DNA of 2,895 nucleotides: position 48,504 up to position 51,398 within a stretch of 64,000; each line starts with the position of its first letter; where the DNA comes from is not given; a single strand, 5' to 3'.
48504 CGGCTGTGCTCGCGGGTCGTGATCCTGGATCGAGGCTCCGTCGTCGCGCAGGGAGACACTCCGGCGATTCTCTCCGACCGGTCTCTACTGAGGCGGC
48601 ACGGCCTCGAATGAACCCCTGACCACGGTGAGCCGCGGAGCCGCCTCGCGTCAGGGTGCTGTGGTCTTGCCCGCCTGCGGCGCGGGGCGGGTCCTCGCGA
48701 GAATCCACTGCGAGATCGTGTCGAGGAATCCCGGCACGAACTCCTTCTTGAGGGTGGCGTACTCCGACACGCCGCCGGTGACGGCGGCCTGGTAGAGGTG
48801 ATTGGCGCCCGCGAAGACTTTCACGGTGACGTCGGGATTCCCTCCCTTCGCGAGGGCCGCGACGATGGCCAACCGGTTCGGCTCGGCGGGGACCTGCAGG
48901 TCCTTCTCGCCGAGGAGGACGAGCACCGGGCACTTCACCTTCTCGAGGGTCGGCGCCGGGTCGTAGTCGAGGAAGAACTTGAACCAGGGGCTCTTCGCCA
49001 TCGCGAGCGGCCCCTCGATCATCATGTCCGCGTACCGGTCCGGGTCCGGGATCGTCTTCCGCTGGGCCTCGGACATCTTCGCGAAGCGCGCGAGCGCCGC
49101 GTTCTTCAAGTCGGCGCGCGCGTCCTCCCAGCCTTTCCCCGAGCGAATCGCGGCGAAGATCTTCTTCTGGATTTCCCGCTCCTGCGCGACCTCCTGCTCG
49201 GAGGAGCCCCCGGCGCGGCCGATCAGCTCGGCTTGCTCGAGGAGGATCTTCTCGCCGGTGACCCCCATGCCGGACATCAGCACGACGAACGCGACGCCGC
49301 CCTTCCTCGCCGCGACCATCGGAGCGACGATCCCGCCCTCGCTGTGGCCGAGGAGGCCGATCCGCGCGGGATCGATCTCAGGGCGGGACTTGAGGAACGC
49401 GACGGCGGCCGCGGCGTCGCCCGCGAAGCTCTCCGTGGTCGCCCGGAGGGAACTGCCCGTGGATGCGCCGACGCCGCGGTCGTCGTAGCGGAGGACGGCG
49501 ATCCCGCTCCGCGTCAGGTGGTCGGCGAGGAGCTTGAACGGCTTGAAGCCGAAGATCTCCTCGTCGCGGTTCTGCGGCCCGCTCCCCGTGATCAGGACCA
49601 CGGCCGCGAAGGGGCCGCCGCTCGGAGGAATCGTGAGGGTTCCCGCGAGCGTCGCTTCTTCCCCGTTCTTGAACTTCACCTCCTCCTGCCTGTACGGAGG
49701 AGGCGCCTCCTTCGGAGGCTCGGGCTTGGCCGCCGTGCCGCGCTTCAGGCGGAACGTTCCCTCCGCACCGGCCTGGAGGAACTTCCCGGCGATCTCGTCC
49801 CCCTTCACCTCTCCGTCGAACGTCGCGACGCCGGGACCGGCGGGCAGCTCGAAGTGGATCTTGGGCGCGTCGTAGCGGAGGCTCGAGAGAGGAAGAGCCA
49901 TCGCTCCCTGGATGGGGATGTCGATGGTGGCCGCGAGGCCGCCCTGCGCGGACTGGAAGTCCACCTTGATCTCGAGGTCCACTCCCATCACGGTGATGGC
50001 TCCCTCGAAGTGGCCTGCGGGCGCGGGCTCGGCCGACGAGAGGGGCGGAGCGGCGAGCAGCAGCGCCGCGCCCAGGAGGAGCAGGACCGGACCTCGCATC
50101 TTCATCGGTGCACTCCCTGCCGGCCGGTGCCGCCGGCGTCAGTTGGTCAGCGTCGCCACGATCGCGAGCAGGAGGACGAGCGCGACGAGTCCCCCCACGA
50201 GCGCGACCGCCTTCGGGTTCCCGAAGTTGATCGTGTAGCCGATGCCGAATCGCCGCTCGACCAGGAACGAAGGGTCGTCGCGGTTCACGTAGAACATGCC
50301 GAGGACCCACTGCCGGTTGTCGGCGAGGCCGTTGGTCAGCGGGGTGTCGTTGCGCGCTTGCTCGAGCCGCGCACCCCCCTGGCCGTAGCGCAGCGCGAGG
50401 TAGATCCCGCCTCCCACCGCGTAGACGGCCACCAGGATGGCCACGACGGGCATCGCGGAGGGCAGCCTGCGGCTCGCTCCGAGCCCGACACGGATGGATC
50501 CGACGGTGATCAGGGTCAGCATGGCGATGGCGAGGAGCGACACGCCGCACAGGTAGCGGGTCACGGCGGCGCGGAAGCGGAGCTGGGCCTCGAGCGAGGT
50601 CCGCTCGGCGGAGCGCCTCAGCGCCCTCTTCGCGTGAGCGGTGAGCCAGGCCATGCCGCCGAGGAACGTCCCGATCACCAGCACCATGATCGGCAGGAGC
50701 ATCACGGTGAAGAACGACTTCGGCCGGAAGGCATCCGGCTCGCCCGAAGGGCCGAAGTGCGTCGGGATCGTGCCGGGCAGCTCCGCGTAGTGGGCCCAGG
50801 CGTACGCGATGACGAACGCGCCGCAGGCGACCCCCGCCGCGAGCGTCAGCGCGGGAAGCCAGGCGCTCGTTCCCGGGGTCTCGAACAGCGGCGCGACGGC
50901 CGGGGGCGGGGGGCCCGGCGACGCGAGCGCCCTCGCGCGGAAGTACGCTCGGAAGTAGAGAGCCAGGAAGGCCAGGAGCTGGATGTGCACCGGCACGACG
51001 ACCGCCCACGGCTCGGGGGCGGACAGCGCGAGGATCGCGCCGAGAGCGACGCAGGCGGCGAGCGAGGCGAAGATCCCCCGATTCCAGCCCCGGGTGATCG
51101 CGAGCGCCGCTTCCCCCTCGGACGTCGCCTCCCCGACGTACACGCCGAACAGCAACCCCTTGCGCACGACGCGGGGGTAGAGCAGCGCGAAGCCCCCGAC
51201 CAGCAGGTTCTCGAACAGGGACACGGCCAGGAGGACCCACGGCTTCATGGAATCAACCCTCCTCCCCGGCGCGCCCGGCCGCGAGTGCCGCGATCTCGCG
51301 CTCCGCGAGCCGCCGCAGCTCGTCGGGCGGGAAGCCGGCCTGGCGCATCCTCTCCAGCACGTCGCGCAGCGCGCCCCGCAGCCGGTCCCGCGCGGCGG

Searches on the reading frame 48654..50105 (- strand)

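Call 51: search_protein_families(library=pfam, proteins=[window:48654-50105:-], max_evalue=0.00001)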
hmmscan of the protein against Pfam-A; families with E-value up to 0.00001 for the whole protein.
window:48654-50105:- (484 aa): 7 families
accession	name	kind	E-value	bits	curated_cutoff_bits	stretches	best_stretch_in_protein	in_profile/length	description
PF12146.15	Hydrolase_4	-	4.4e-14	52.8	27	1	191-285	21-115/239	Serine aminopeptidase, S33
PF12697.13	Abhydrolase_6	-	2e-12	48.7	26.3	1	170-439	2-207/217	Alpha/beta hydrolase family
PF00326.27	Peptidase_S9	-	1.2e-11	45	22.6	0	380-449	134-199/213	Prolyl oligopeptidase family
PF01738.24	DLH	-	5.6e-10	39.6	21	0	221-290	70-130/217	Dienelactone hydrolase family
PF08840.17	BAAT_C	-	1.1e-09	39.1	20.9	1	234-303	9-78/210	BAAT / Acyl-CoA thioester hydrolase C terminal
PF00561.26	Abhydrolase_1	-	1.5e-08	35.1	25.8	1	176-437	9-239/245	alpha/beta hydrolase fold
PF02129.25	Peptidase_S15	-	2.7e-06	27.7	23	1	185-405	46-236/262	X-Pro dipeptidyl-peptidase (S15 family)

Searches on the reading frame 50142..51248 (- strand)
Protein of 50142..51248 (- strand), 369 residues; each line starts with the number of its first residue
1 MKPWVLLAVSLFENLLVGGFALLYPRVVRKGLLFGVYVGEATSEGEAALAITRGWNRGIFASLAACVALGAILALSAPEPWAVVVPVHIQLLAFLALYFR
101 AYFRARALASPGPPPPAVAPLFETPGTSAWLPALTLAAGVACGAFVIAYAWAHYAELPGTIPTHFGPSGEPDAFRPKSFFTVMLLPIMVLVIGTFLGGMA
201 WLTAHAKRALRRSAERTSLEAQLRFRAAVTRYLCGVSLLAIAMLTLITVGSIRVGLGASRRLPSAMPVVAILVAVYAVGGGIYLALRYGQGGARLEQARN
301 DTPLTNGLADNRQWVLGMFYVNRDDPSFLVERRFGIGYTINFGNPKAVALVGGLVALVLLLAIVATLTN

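Call 51: search_protein_families(library=pfam, proteins=[window:50142-51248:-], max_evalue=0.00001)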
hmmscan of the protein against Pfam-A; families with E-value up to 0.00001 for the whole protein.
window:50142-51248:- (369 aa): 2 families
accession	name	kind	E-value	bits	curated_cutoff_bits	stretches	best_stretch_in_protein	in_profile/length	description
PF19124.5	DUF5808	-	8.1e-13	48.1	26.3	1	323-347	1-25/26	Family of unknown function (DUF5808)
PF07853.16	DUF1648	-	4.6e-12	45.8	28.7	1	145-189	5-48/49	Domain of unknown function (DUF1648)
